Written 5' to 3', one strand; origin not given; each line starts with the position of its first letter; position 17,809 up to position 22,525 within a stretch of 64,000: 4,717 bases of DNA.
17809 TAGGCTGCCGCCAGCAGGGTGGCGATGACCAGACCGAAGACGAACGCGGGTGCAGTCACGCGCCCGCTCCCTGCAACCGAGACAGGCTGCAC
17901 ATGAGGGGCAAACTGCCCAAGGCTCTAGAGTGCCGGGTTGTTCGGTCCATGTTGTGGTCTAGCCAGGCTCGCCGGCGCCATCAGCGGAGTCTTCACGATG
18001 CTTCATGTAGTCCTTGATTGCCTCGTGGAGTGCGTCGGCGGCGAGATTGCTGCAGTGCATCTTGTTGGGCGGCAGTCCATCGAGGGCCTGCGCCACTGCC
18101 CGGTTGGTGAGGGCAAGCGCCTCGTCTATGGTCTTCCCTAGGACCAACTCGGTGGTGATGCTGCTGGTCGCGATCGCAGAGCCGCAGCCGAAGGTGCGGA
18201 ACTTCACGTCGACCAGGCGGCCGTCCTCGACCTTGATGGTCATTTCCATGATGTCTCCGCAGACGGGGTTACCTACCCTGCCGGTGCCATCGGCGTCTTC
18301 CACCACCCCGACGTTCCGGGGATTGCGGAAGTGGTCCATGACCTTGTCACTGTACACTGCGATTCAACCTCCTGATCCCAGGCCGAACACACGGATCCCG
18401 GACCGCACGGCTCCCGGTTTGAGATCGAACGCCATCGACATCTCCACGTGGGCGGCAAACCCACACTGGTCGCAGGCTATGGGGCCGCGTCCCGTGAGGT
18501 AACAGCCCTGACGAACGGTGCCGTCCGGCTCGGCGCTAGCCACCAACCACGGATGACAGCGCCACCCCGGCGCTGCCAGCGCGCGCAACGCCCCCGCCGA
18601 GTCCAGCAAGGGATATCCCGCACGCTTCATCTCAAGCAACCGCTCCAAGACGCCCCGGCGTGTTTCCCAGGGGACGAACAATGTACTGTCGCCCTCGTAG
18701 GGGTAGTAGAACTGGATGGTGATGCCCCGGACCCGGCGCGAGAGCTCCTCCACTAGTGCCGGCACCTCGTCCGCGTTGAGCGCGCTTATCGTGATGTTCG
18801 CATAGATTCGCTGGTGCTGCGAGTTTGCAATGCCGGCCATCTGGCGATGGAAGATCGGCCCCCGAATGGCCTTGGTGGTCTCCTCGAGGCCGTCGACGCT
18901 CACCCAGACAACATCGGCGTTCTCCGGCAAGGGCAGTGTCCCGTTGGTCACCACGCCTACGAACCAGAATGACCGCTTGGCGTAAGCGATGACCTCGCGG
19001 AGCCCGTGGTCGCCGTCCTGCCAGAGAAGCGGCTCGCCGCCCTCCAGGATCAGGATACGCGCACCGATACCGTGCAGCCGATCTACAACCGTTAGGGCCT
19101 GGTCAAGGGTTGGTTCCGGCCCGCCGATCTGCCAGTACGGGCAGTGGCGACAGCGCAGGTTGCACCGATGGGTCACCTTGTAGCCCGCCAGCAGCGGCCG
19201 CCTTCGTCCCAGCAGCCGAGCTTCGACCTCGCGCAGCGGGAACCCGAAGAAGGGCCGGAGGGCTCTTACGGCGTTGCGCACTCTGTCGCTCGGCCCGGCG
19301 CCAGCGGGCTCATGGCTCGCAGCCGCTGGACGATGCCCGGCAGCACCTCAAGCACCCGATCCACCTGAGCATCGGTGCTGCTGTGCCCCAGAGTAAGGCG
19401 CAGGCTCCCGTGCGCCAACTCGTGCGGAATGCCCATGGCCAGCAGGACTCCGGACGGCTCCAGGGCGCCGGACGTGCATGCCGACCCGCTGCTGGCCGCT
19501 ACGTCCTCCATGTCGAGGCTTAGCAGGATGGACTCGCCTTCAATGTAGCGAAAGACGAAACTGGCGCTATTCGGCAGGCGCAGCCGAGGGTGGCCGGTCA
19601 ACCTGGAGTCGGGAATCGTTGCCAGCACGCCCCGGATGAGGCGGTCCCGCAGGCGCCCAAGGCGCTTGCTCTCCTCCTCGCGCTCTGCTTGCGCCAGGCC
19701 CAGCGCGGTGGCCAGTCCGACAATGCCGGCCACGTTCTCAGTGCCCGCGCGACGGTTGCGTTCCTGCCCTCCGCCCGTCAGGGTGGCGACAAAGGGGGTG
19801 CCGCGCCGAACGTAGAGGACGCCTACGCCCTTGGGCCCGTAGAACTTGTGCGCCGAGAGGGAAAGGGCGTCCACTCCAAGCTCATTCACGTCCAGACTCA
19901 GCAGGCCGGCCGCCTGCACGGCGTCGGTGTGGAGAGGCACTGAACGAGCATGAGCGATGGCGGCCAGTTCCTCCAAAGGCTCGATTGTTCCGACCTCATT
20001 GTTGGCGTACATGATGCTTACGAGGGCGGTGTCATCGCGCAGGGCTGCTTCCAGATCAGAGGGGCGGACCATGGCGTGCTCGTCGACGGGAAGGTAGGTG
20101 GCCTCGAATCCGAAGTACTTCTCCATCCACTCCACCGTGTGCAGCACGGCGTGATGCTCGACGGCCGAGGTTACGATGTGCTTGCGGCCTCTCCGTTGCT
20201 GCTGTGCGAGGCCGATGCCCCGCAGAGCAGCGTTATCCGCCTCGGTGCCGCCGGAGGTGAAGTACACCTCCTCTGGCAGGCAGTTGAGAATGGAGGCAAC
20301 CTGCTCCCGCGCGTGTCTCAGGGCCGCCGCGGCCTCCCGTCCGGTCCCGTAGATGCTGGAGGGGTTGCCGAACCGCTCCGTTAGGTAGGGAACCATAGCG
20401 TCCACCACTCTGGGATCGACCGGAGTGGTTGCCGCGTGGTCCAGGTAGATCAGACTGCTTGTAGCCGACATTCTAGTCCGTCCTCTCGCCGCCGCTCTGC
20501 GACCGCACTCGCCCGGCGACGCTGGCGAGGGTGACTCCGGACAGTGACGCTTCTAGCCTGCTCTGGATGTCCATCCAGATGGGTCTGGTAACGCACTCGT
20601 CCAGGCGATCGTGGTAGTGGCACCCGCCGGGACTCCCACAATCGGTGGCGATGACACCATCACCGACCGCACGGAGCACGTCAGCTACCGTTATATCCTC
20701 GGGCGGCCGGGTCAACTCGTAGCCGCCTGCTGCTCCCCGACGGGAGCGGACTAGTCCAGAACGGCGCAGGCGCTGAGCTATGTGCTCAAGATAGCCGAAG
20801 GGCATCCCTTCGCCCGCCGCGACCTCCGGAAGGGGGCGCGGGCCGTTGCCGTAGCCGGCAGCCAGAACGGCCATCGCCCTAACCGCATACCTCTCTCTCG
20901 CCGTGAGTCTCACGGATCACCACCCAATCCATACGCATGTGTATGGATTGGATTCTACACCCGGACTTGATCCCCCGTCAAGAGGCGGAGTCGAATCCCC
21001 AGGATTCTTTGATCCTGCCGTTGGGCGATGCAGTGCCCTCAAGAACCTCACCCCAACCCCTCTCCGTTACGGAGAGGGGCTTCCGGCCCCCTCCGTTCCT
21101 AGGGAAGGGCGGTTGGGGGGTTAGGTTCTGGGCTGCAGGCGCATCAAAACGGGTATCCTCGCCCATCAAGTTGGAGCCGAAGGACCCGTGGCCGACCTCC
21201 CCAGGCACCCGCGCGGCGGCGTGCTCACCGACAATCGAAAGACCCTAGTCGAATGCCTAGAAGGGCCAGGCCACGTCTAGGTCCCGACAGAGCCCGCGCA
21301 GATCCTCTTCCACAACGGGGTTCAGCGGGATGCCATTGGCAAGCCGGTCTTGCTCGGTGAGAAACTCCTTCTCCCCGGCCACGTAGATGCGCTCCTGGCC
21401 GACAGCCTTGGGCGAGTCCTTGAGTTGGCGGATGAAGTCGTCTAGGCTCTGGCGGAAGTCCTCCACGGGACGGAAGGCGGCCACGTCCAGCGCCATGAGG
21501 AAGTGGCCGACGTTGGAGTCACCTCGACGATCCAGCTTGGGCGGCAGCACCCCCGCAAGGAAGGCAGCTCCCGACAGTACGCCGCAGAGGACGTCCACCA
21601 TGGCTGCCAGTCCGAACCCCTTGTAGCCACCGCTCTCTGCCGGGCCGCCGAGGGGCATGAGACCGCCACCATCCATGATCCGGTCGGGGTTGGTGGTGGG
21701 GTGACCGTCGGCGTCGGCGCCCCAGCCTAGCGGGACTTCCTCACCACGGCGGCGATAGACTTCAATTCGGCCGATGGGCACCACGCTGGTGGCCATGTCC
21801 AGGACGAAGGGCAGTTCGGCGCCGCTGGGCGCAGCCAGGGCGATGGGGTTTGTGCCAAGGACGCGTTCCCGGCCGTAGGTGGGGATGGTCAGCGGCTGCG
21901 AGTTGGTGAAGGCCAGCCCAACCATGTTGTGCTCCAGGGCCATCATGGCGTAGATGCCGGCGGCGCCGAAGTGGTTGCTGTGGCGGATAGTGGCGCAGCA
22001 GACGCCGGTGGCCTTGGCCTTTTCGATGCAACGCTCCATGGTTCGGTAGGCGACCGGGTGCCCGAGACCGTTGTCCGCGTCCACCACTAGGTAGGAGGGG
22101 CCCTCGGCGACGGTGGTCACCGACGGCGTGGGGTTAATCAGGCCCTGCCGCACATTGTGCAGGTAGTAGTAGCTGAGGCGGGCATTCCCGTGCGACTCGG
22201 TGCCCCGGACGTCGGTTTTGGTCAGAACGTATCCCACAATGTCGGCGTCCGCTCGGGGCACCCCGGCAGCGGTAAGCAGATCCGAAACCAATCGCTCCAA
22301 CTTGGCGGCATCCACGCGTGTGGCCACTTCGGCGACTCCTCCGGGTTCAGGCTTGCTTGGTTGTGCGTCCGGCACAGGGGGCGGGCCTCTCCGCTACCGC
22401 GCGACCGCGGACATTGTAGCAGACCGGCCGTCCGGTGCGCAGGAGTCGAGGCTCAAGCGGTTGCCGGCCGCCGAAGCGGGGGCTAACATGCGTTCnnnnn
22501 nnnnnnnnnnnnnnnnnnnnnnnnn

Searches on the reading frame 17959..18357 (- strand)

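Call 78: search_protein_families(library=pfam, proteins=[window:17959-18357:-], max_evalue=0.0001)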
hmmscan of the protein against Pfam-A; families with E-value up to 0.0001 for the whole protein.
window:17959-18357:- (132 aa): 1 family
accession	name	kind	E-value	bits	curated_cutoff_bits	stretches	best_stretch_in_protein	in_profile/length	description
PF01592.21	NifU_N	-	1.6e-50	170.9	22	1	1-121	1-124/127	NifU-like N terminal domain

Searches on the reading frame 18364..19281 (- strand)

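Call 14: search_protein_families(library=pfam, proteins=[window:18364-19281:-], max_evalue=0.00001)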
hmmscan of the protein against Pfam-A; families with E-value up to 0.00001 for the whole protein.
window:18364-19281:- (305 aa): 1 family
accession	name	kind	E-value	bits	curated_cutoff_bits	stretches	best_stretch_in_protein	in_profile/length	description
PF04055.27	Radical_SAM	-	1.6e-13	51.6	29.5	1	35-150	2-132/166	Radical SAM superfamily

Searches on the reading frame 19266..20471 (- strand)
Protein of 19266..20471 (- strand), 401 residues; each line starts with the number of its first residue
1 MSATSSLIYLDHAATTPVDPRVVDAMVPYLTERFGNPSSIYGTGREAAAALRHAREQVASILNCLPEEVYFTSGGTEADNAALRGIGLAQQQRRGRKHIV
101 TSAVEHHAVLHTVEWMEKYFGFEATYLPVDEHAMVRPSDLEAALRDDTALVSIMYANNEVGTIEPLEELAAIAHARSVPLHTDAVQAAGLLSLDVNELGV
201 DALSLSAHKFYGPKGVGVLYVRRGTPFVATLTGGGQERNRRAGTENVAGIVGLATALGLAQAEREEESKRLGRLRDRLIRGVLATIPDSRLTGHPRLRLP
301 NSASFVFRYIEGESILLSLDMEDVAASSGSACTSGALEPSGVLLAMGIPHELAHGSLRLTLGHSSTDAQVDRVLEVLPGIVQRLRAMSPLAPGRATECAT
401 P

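Call 6: search_protein_families(library=ncbifam, proteins=[window:19266-20471:-], max_evalue=0.001)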
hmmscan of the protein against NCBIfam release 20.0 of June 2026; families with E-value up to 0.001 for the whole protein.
window:19266-20471:- (401 aa): 32 families (the best 25 are shown)
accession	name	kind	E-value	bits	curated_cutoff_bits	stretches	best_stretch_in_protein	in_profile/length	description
TIGR03402.1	FeS_nifS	equivalog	3.6e-163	542.8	530.75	1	8-390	1-379/379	cysteine desulfurase NifS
NF010611.0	PRK14012.1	equivalog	2.7e-116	388.9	548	1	8-390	7-388/406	IscS subfamily cysteine desulfurase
TIGR02006.1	IscS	equivalog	1.5e-113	379.8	643.2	1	7-390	4-384/402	IscS subfamily cysteine desulfurase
TIGR03235.1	DNA_S_dndA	equivalog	3.6e-105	352.1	480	1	9-360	1-352/353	cysteine desulfurase DndA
TIGR03403.1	nifS_epsilon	equivalog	1.6e-103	346.5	587.7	1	8-388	1-380/382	NifS family cysteine desulfurase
NF002806.0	PRK02948.1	subfamily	7e-89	298.5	304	1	7-383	1-374/381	IscS subfamily cysteine desulfurase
TIGR01979.1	sufS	subfamily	2.4e-44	151.8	475.1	1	5-223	17-235/403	SufS family cysteine desulfurase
TIGR01977.1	am_tr_V_EF2568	hypoth_equivalog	1.4e-42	146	377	1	8-377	1-373/376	cysteine desulfurase family protein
NF041166.1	f2_encap_cargo1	exception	8.4e-34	117.7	800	1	6-338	245-592/623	family 2A encapsulin nanocompartment cargo protein cysteine desulfurase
TIGR01976.1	am_tr_V_VC1184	hypoth_equivalog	2.9e-33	115.7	352.35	1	4-376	16-400/401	cysteine desulfurase-like protein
NF006791.0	PRK09295.1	equivalog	1.7e-28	99.9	661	1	6-224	23-241/406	cysteine desulfurase SufS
NF040779.1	Sec_lyase_SclA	exception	3.6e-28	98.5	525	1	8-378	1-374/378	selenocysteine lyase SclA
NF008126.0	PRK10874.1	equivalog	1.2e-27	97.1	607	1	6-342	19-368/401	cysteine desulfurase CsdA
TIGR03392.1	FeS_syn_CsdA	equivalog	9.2e-26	90.9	493.6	1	6-342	16-365/398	cysteine desulfurase CsdA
TIGR04343.1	egtE_PLP_lyase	equivalog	1.5e-19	70.1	400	1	9-290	16-294/370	ergothioneine biosynthesis PLP-dependent enzyme EgtE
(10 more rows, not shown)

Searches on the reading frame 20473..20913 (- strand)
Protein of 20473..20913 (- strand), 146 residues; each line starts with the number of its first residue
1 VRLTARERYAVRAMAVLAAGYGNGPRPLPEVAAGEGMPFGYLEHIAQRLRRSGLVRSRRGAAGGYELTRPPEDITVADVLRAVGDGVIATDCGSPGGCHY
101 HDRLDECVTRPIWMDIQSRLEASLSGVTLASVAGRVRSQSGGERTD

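Call 78: search_protein_families(library=pfam, proteins=[window:20473-20913:-], max_evalue=0.0001)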
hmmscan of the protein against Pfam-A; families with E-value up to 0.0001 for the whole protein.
window:20473-20913:- (146 aa): 1 family
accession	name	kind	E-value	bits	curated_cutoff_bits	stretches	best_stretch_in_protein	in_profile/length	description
PF02082.26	Rrf2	-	8.3e-32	110.6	30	1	3-133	1-130/132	Iron-dependent Transcriptional regulator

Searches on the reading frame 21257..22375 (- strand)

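Call 6: search_protein_families(library=ncbifam, proteins=[window:21257-22375:-], max_evalue=0.001)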
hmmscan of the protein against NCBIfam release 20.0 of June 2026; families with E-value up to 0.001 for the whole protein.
window:21257-22375:- (372 aa): 5 families
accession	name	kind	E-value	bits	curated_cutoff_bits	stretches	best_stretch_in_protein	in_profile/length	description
NF040650.1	sulfolac_dhydr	equivalog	2.7e-71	240.5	500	1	24-368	6-335/339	L-sulfolactate dehydrogenase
NF011599.0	PRK15025.1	equivalog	4.7e-65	220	356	1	20-351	2-323/349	ureidoglycolate dehydrogenase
TIGR03175.1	AllD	equivalog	3e-64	217.3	496.2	1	20-351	2-323/349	ureidoglycolate dehydrogenase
NF007504.0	PRK10098.1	equivalog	3.7e-55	187.1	336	1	18-354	4-332/360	malate/lactate/ureidoglycolate dehydrogenase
NF009750.0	PRK13260.1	equivalog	1.1e-40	139.8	316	1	20-359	2-329/332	3-dehydro-L-gulonate 2-dehydrogenase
